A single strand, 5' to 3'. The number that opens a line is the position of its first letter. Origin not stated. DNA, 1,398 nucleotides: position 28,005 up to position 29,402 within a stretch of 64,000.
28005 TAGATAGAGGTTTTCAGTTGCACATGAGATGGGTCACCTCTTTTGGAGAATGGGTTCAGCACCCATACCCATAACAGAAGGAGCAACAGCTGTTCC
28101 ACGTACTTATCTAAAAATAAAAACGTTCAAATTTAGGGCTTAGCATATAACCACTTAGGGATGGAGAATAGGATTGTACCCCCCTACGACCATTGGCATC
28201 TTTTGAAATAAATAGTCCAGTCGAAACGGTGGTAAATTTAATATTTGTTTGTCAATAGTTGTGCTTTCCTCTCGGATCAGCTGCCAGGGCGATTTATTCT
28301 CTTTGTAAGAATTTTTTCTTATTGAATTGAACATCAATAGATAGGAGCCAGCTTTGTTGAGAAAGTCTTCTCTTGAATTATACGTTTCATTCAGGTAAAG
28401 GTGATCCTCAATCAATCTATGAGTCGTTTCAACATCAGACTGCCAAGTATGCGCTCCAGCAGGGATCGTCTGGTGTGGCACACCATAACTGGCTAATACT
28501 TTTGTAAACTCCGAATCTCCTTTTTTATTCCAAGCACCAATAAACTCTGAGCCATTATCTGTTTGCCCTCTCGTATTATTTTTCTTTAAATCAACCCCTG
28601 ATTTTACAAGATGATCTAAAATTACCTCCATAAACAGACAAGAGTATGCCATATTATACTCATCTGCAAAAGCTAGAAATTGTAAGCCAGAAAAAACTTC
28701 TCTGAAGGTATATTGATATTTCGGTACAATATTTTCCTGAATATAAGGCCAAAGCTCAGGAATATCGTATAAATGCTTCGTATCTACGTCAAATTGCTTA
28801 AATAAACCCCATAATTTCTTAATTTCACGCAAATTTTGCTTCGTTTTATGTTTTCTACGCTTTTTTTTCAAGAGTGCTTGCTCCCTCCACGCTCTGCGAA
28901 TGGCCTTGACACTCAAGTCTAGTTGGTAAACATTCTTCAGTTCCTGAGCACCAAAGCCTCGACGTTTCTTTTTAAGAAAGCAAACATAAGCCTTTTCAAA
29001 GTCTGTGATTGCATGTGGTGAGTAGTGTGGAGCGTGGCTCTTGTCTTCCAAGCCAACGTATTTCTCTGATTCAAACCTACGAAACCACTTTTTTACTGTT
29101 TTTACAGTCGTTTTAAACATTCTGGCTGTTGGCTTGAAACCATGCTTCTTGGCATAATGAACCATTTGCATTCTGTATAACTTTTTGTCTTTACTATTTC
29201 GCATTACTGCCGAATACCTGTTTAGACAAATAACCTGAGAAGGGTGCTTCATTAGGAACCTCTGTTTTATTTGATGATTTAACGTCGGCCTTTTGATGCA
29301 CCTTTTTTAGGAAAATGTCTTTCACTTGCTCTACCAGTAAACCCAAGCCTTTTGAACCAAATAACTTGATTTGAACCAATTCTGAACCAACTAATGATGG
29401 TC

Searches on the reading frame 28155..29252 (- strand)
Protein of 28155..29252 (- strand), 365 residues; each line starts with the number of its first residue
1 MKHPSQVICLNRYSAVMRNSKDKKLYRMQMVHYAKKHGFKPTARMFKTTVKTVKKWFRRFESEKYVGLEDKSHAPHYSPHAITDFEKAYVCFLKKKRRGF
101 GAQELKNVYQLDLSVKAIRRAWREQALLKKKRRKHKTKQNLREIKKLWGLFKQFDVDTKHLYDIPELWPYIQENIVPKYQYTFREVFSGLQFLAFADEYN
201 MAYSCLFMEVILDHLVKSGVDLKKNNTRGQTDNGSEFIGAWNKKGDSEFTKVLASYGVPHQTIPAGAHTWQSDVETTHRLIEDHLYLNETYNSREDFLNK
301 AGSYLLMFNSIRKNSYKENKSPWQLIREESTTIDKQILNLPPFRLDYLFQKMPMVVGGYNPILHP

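Call 4: search_protein_families(library=pfam, proteins=[window:28155-29252:-], max_evalue=0.01)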
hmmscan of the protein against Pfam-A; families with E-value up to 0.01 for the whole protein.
window:28155-29252:- (365 aa): 3 families
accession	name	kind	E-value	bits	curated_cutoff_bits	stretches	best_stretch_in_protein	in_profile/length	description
PF13518.12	HTH_28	-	4.9e-07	30.2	25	1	32-75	8-51/52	Helix-turn-helix domain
PF13565.12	HTH_32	-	7.7e-06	26.8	33.7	1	52-122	1-73/73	Homeodomain-like domain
PF13011.12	LZ_Tnp_IS481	-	0.00012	22.7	22.2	1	48-83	37-72/85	leucine-zipper of insertion element IS481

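Call 19: search_protein_families(library=ncbifam, proteins=[window:28155-29252:-], max_evalue=0.001)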
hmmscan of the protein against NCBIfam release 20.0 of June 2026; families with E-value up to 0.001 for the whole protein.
window:28155-29252:- (365 aa): 4 families
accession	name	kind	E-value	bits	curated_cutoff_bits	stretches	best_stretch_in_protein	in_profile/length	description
NF033577.2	transpos_IS481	equivalog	4.3e-27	95.4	224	1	27-325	2-283/284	IS481 family transposase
NF033545.0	transpos_IS630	equivalog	1.7e-06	27.8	100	1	30-146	5-129/299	IS630 family transposase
NF033516.0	transpos_IS3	equivalog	3.6e-05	23.2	160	0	224-324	274-367/369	IS3 family transposase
NF033594.2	transpos_ISNCY_2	equivalog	0.00062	19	250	1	42-155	16-133/368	ISNCY family transposase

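Call 29: search_dna_similar(query=window:28155-29252:-, collection=plasmids, mode=protein, max_rows=12)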
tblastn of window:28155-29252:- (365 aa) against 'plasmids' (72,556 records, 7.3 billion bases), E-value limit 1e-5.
Records with a match: 1; places in all: 1; records where one place covers at least 80% of the query: 0.
Best place of each record, by identity: <60% 1.
By first word of the organism name: Thermovirga 1.
By predicted mobility (MOB-suite, as given by PLSDB): non-mobilizable 1.
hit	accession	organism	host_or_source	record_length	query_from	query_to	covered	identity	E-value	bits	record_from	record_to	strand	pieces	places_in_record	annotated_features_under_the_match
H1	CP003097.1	Thermovirga lienii DSM 17291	production water from an oil well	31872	102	360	71%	28.4%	4e-15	84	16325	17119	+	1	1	none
